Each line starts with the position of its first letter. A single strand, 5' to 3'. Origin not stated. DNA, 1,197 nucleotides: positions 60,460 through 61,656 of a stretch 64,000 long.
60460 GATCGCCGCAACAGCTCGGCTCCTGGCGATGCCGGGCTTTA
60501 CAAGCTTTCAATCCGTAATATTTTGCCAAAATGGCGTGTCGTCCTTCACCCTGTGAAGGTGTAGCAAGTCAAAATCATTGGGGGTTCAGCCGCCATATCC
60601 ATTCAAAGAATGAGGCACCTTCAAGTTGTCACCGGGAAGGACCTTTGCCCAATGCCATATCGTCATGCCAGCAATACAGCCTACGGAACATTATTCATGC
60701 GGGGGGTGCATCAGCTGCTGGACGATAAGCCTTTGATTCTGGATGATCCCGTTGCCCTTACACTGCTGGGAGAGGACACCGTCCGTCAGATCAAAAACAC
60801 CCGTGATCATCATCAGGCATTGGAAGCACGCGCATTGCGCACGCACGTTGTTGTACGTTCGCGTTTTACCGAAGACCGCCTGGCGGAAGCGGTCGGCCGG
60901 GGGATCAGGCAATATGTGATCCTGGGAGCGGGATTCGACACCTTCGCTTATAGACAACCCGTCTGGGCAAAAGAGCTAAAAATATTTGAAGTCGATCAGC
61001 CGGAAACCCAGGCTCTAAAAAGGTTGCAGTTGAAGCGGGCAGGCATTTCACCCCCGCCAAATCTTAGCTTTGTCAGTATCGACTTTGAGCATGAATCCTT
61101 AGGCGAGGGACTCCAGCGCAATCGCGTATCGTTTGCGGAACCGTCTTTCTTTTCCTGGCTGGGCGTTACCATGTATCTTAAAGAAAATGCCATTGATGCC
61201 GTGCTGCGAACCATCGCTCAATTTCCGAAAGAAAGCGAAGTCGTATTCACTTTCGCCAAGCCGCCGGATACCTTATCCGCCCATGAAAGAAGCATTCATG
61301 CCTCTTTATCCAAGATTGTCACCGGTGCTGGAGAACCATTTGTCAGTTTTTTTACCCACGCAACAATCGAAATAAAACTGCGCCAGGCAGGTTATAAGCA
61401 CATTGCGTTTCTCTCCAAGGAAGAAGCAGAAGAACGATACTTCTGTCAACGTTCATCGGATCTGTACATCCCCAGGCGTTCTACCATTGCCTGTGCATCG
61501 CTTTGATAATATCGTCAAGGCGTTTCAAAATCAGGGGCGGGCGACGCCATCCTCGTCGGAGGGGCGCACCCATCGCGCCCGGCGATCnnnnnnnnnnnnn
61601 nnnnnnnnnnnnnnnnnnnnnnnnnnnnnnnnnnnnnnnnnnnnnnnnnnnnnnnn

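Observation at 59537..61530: Low-GC three-gene islet without mobility genes, inserted between core genes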

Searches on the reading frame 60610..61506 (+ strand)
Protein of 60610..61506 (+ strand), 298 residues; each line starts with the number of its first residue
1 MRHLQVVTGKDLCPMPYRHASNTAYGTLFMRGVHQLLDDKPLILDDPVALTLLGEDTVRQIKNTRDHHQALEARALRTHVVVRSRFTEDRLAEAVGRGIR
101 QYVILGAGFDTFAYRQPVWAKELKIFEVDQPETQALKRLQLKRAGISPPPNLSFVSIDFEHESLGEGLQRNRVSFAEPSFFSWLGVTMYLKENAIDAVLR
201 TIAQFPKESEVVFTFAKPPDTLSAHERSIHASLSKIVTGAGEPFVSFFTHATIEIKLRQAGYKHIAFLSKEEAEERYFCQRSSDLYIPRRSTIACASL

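Call 4: search_protein_families(library=pfam, proteins=[window:60610-61506:+], max_evalue=0.1)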
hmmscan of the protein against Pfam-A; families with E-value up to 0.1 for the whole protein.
window:60610-61506:+ (298 aa): 1 family
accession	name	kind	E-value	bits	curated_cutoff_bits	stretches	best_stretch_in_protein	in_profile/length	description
PF04072.20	LCM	-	9.7e-49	166.2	22.3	1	25-203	2-187/187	Leucine carboxyl methyltransferase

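Call 5: search_protein_families(library=ncbifam, proteins=[window:60610-61506:+], max_evalue=0.1)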
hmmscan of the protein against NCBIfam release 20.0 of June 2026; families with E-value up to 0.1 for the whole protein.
window:60610-61506:+ (298 aa): 1 family
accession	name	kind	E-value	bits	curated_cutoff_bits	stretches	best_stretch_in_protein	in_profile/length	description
TIGR00027.1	mthyl_TIGR00027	subfamily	2.7e-48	164.7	93.55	1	22-278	2-257/259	SAM-dependent methyltransferase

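Call 7: find_encoding_contigs(protein=window:60610-61506:+, flank=10000, max_places=10)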
Protein window:60610-61506:+ (298 aa): no gene with exactly this product is on record in the collection.

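Call 19: find_homologous_proteins(query=window:60652-61506:+, max_evalue=1e-20)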
Query window:60652-61506:+ (284 aa): 6349 proteins with E <= 1e-20 among 8000 candidates; the best 120 are listed.
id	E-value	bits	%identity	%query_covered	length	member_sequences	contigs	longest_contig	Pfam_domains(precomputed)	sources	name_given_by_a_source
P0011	6.0e-185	631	100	100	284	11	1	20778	PF04072.21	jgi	-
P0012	9.8e-156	535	86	100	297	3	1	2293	PF04072.21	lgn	-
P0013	5.1e-150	516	84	100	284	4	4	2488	PF04072.21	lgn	-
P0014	3.8e-147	507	81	100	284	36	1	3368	PF04072.21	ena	-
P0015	3.1e-144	497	81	100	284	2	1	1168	PF04072.21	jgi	-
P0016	9.7e-144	496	81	100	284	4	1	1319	PF04072.21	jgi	jgi:methyltransferase (TIGR00027 family)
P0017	1.6e-140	485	79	100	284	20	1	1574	PF04072.21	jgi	jgi:methyltransferase (TIGR00027 family)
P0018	6.5e-140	483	79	100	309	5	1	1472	PF04072.21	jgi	jgi:methyltransferase, putative, TIGR00027 family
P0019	8.3e-140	483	79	100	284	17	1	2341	PF04072.21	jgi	-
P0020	1.3e-138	479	78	100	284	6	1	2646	PF04072.21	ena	-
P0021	3.9e-138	477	77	100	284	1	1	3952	PF04072.21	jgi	jgi:methyltransferase (TIGR00027 family)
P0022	1.1e-136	473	76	100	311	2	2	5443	PF04072.21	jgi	jgi:methyltransferase (TIGR00027 family)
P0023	1.3e-136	472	77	100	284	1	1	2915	PF04072.21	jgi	jgi:methyltransferase (TIGR00027 family)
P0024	3.5e-135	468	76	100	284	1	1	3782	PF04072.21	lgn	-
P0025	5.3e-135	467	76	100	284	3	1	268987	PF04072.21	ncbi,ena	-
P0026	9.0e-135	466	75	100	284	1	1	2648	PF04072.21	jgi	jgi:methyltransferase (TIGR00027 family)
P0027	9.6e-135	466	75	100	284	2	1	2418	PF04072.21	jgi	jgi:methyltransferase (TIGR00027 family)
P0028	1.6e-134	466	75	100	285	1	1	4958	PF04072.21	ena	-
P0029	2.3e-134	465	75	100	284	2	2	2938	PF04072.21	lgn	-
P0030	2.9e-134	465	75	100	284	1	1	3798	PF04072.21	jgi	jgi:methyltransferase (TIGR00027 family)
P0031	1.5e-133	462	75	100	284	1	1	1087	PF04072.21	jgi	jgi:methyltransferase (TIGR00027 family)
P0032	3.8e-133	461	76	100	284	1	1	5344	PF04072.21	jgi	jgi:methyltransferase (TIGR00027 family)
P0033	1.1e-132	460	75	100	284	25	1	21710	PF04072.21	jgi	jgi:methyltransferase (TIGR00027 family)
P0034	7.2e-132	457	74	100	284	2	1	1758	PF04072.21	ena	-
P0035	2.1e-129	449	72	100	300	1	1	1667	PF04072.21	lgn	-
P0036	6.3e-128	444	76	95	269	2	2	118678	PF04072.21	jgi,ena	-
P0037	2.5e-126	439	74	100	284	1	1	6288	PF04072.21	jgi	jgi:methyltransferase (TIGR00027 family)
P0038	6.3e-125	434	72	100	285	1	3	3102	PF04072.21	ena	-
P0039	1.3e-124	433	70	100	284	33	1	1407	PF04072.21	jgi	-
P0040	1.0e-123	430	69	100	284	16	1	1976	PF04072.21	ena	-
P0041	6.7e-123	427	75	93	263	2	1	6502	PF04072.21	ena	-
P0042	2.3e-122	426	70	100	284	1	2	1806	PF04072.21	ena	-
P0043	1.0e-121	424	70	99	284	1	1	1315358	PF04072.21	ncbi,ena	-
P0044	2.5e-121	422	69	100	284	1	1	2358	PF04072.21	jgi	jgi:methyltransferase (TIGR00027 family)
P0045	5.2e-121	421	68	100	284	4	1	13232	PF04072.21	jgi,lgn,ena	-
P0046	1.5e-120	420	67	100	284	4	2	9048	PF04072.21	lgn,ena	-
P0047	4.1e-119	415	67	100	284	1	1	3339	PF04072.21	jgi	jgi:methyltransferase (TIGR00027 family)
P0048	2.1e-118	413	68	100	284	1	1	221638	PF04072.21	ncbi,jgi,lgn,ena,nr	ncbi:MAG TPA: class I SAM-dependent methyltransferase [Smithella sp.]|nr:class I SAM-dependent methy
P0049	7.2e-117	408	67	100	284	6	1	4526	PF04072.21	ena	-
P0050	8.3e-117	408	68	100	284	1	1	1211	PF04072.21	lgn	-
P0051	3.4e-116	405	66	100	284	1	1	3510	PF04072.21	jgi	jgi:methyltransferase (TIGR00027 family)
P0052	8.1e-116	404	66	100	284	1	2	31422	PF04072.21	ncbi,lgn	-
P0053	1.3e-115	404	65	100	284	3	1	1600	PF04072.21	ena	-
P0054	4.5e-115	402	69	95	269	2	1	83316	PF04072.21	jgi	-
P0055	8.1e-115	401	67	99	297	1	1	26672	PF04072.21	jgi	jgi:methyltransferase (TIGR00027 family)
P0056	8.5e-115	401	66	100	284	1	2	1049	PF04072.21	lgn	-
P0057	1.3e-113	397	68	95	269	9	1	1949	PF04072.21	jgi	jgi:methyltransferase (TIGR00027 family)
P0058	1.8e-113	397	66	100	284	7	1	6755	PF04072.21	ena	-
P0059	7.0e-112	391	65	100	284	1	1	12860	PF04072.21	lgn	-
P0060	7.7e-112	391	75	87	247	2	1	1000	PF04072.21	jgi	jgi:methyltransferase (TIGR00027 family)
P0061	2.8e-111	389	66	95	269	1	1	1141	PF04072.21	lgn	-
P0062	4.3e-111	389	65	98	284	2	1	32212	PF04072.21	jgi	jgi:methyltransferase (TIGR00027 family)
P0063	1.0e-110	388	64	99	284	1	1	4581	PF04072.21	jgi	jgi:methyltransferase (TIGR00027 family)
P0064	1.5e-110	387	64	99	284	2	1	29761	PF04072.21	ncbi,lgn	-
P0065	1.8e-110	387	64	99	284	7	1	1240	PF04072.21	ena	-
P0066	2.1e-110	386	63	99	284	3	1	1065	PF04072.21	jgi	jgi:methyltransferase (TIGR00027 family)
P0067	2.4e-110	386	66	95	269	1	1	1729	PF04072.21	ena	-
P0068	6.6e-110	385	64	99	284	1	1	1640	PF04072.21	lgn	-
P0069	7.6e-110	385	63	99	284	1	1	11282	PF04072.21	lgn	-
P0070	3.3e-109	383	61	100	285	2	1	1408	PF04072.21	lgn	-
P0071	9.7e-109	381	64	100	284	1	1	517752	PF04072.21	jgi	-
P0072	1.2e-107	377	62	100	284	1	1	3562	PF04072.21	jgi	jgi:methyltransferase (TIGR00027 family)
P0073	3.1e-107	376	63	100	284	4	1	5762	PF04072.21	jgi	-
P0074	3.4e-107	376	62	99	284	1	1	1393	PF04072.21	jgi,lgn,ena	-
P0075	3.8e-107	376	61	99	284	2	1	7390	PF04072.21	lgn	-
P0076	1.9e-106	374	66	96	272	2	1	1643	PF04072.21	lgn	-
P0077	4.0e-106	372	61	100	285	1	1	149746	PF04072.21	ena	-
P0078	3.6e-105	369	61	100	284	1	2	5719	PF04072.21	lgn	-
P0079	3.8e-105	369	61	99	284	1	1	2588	PF04072.21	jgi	jgi:methyltransferase (TIGR00027 family)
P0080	2.3e-104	367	59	99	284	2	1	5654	PF04072.21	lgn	-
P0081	5.2e-104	366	60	100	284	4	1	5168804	PF04072.21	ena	-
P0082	9.6e-102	358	61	100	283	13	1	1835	PF04072.21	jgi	jgi:methyltransferase (TIGR00027 family)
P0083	5.8e-101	356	59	100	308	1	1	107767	PF04072.21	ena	-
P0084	2.3e-100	354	60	99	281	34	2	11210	PF04072.21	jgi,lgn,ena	-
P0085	5.2e-100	352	80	72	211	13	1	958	PF04072.21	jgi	-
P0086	6.3e-100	352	62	95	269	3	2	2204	PF04072.21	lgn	-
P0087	7.1e-100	352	60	97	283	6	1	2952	PF04072.21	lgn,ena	-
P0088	8.0e-98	345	56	99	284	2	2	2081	PF04072.21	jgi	jgi:methyltransferase (TIGR00027 family)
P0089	1.1e-96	341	60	95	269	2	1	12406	PF04072.21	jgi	-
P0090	1.6e-96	341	60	95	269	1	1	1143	PF04072.21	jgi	jgi:methyltransferase (TIGR00027 family)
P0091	1.7e-96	341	58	99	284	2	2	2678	PF04072.21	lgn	-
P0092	2.0e-96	341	60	95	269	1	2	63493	PF04072.21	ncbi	-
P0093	4.6e-95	336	57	99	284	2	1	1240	PF04072.21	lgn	-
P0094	2.1e-94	334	56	99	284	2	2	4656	PF04072.21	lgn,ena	-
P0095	7.0e-94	332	58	99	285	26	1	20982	PF04072.21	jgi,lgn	jgi:methyltransferase (TIGR00027 family)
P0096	7.7e-94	332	57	100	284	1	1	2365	PF04072.21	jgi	jgi:methyltransferase (TIGR00027 family)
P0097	8.4e-94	332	56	99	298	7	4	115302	PF04072.21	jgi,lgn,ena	-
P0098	1.2e-93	332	58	100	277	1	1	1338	PF04072.21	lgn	-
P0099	1.5e-93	331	58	98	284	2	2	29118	PF04072.21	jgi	jgi:methyltransferase (TIGR00027 family)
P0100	2.2e-93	331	58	98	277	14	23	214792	PF04072.21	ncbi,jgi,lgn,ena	ncbi:MAG: class I SAM-dependent methyltransferase [Desulfomonilia bacterium]|jgi:methyltransferase (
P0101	2.4e-93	331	59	98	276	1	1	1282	PF04072.21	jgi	jgi:methyltransferase (TIGR00027 family)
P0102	4.1e-93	330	56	99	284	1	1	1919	PF04072.21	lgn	-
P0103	1.4e-92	328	57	100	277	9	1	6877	PF04072.21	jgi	jgi:methyltransferase (TIGR00027 family)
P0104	1.9e-92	328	58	99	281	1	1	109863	PF04072.21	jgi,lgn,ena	-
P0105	3.0e-92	327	58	100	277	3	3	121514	PF04072.21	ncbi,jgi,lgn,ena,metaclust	ncbi:MAG: class I SAM-dependent methyltransferase [Syntrophaceae bacterium]|metaclust:\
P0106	3.2e-92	327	56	100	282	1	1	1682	PF04072.21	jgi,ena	-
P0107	3.4e-92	327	58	98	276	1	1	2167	PF04072.21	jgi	jgi:methyltransferase (TIGR00027 family)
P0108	4.8e-92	326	58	98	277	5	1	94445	PF04072.21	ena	-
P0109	5.5e-92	326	57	99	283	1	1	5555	PF04072.21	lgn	-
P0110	7.5e-92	326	56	99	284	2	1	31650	PF04072.21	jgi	jgi:methyltransferase (TIGR00027 family)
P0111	1.2e-91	325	57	100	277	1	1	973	PF04072.21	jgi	jgi:methyltransferase (TIGR00027 family)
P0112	1.3e-91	325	55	100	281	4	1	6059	PF04072.21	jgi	jgi:methyltransferase (TIGR00027 family)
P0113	1.4e-91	325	54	100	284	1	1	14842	PF04072.21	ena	-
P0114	2.8e-91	324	57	100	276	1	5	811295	PF04072.21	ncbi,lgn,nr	ncbi:MAG: class I SAM-dependent methyltransferase [Deltaproteobacteria bacterium]|nr:class I SAM-dep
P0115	3.2e-91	324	57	98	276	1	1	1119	PF04072.21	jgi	jgi:methyltransferase (TIGR00027 family)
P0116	3.7e-91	323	58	98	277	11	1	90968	PF04072.21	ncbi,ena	-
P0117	4.3e-91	323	58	98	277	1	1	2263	PF04072.21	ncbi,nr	ncbi:MAG: class I SAM-dependent methyltransferase [Deltaproteobacteria bacterium]|nr:class I SAM-dep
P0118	5.0e-91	323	58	99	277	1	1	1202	PF04072.21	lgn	-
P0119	5.6e-91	323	56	98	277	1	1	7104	PF04072.21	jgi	jgi:methyltransferase (TIGR00027 family)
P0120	6.8e-91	323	56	99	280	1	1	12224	PF04072.21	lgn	-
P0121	1.1e-90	322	57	98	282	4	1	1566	PF04072.21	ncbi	-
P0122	1.3e-90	322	57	99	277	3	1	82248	PF04072.21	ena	-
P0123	1.8e-90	321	56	100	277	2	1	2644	PF04072.21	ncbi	-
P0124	1.9e-90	321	55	100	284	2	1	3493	PF04072.21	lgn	-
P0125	2.0e-90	321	56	100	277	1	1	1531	PF04072.21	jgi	jgi:methyltransferase (TIGR00027 family)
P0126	2.3e-90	321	55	100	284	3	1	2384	PF04072.21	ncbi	-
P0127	2.3e-90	321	58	99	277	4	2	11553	PF04072.21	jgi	-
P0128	2.7e-90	321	57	98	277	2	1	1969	PF04072.21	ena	-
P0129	3.5e-90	320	56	99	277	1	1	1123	PF04072.21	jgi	jgi:methyltransferase (TIGR00027 family)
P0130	3.6e-90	320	56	100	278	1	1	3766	PF04072.21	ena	-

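Call 21: find_encoding_contigs(protein=P0025, flank=6000, max_places=3)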
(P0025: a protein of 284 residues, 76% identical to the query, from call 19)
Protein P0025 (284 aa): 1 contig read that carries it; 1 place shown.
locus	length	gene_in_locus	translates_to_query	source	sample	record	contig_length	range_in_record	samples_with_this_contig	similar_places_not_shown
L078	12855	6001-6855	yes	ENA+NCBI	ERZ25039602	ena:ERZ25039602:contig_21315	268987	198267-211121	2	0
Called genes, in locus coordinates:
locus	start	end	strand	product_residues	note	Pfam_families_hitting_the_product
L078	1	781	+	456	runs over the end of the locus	PF01555:N6_N4_Mtase, PF01170:UPF0020 (weak)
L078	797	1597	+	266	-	-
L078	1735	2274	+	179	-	-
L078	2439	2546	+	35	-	-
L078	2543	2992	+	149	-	PF14539:DUF4442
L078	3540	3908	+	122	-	PF07963:N_methyl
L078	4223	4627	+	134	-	PF22478:DUF6982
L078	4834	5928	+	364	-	PF00724:Oxidored_FMN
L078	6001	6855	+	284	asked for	PF04072:LCM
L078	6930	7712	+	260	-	PF00005:ABC_tran, PF13304:AAA_21 (weak)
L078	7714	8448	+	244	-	PF12679:ABC2_membrane_2, PF12730:ABC2_membrane_4, PF13346:ABC2_membrane_5, PF12698:ABC2_membrane_3 (weak)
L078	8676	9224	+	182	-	PF01541:GIY-YIG, PF27096:UvrC_M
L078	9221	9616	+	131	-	PF02151:UVR, PF22920:UvrC_RNaseH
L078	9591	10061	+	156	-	PF22920:UvrC_RNaseH, PF08459:UvrC_RNaseH_dom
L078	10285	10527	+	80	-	PF12836:HHH_3 (faint), PF14520:HHH_5, PF12826:HHH_2, PF00633:HHH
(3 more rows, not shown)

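Call 22: find_encoding_contigs(protein=P0036, flank=6000, max_places=3)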
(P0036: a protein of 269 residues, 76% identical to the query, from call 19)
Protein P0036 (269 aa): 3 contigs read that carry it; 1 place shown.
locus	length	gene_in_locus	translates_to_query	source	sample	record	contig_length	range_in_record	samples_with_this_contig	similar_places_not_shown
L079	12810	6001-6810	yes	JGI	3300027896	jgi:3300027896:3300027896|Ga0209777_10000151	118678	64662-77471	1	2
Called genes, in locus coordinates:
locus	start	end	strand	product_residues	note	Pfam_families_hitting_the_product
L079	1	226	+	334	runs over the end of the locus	-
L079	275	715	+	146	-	-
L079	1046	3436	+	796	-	PF02901:PFL-like, PF01228:Gly_radical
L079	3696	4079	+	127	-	-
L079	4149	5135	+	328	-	-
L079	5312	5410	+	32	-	-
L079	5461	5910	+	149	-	PF14539:DUF4442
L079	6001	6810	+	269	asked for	PF04072:LCM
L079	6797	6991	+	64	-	-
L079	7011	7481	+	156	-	PF07603:Lcl_C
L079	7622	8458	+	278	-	PF00005:ABC_tran, PF13304:AAA_21 (weak)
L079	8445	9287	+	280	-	PF12679:ABC2_membrane_2, PF12730:ABC2_membrane_4 (weak), PF13346:ABC2_membrane_5 (weak)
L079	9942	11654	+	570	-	PF00501:AMP-binding, PF13193:AMP-binding_C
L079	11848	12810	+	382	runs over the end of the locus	PF02771:Acyl-CoA_dh_N, PF02770:Acyl-CoA_dh_M, PF00441:Acyl-CoA_dh_1, PF08028:Acyl-CoA_dh_2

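Call 23: find_encoding_contigs(protein=P0043, flank=6000, max_places=3)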
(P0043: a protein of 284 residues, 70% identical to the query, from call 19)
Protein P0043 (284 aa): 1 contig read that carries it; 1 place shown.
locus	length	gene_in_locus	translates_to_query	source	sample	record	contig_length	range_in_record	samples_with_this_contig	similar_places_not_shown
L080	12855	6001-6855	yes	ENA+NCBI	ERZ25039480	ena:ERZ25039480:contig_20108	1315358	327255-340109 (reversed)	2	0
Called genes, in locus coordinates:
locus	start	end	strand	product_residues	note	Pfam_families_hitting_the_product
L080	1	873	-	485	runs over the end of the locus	PF01425:Amidase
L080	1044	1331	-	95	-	PF02686:GatC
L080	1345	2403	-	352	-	PF00850:Hist_deacetyl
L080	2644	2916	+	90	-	PF02416:TatA_B_E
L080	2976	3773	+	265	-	PF00902:TatC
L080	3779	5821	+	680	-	PF00912:Transgly, PF00905:Transpeptidase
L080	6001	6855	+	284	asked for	PF04072:LCM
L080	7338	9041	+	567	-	PF02776:TPP_enzyme_N, PF00205:TPP_enzyme_M, PF02775:TPP_enzyme_C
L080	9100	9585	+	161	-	PF01842:ACT, PF22629:ACT_AHAS_ss, PF13710:ACT_5 (weak), PF10369:ALS_ss_C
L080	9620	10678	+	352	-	PF07991:KARI_N, PF01450:KARI_C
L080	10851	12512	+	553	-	PF00920:ILVD_EDD_N, PF24877:ILV_EDD_C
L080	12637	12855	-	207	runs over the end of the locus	-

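Call 32: search_protein_families(library=padloc, proteins=[window:60652-61506:+], max_evalue=0.1)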
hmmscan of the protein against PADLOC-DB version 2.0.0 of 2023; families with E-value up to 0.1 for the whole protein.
window:60652-61506:+ (284 aa): 0 families

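Call 33: search_protein_families(library=phrogs, proteins=[window:60652-61506:+], max_evalue=0.1)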
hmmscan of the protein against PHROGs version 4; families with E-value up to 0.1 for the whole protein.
window:60652-61506:+ (284 aa): 0 families

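Call 47: search_solved_structures(query=window:60652-61506:+, max_evalue=0.001)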
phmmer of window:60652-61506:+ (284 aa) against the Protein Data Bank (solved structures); distinct sequences matched with E-value up to 0.001: 2.
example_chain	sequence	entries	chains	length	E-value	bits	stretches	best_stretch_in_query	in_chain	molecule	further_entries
2ckd_A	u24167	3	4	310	4.2e-11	46.1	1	53-188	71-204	PUTATIVE S-ADENOSYL-L-METHIONINE-DEPENDENT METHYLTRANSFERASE ML2640 | HYPOTHETICAL PROTEIN ML2640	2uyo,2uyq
6id6_A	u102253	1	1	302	7.5e-09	38.7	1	60-188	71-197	Putative S-adenosyl-L-methionine-dependent methyltransferase Rv0731c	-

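Call 48: find_encoding_contigs(protein=P0012, flank=5000, max_places=4)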
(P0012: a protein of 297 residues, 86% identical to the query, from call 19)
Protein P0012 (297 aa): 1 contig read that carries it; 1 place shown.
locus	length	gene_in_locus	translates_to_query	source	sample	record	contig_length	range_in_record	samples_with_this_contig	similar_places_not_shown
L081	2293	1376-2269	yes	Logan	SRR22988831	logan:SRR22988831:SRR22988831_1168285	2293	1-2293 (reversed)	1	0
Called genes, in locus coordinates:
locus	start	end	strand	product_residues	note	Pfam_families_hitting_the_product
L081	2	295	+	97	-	?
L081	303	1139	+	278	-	PF12679:ABC2_membrane_2, PF12730:ABC2_membrane_4 (faint), PF13346:ABC2_membrane_5 (weak)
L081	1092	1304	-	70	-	-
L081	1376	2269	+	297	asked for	PF04072:LCM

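Call 50: find_encoding_contigs(protein=P0014, flank=5000, max_places=4)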
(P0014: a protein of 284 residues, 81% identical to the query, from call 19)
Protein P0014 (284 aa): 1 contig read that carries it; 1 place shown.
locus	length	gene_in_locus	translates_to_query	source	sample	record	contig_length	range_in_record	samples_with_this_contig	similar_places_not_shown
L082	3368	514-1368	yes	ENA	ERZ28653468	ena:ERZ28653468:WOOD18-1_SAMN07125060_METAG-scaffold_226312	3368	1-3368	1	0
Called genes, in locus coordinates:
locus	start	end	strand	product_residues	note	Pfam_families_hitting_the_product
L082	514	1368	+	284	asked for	PF04072:LCM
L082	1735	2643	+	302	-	PF00037:Fer4, PF12797:Fer4_2 (weak), PF12837:Fer4_6, PF13183:Fer4_8 (faint), PF13237:Fer4_10 (weak), PF12838:Fer4_7 (weak), PF13187:Fer4_9 (weak), PF00881:Nitroreductase, +4 more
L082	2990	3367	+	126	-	?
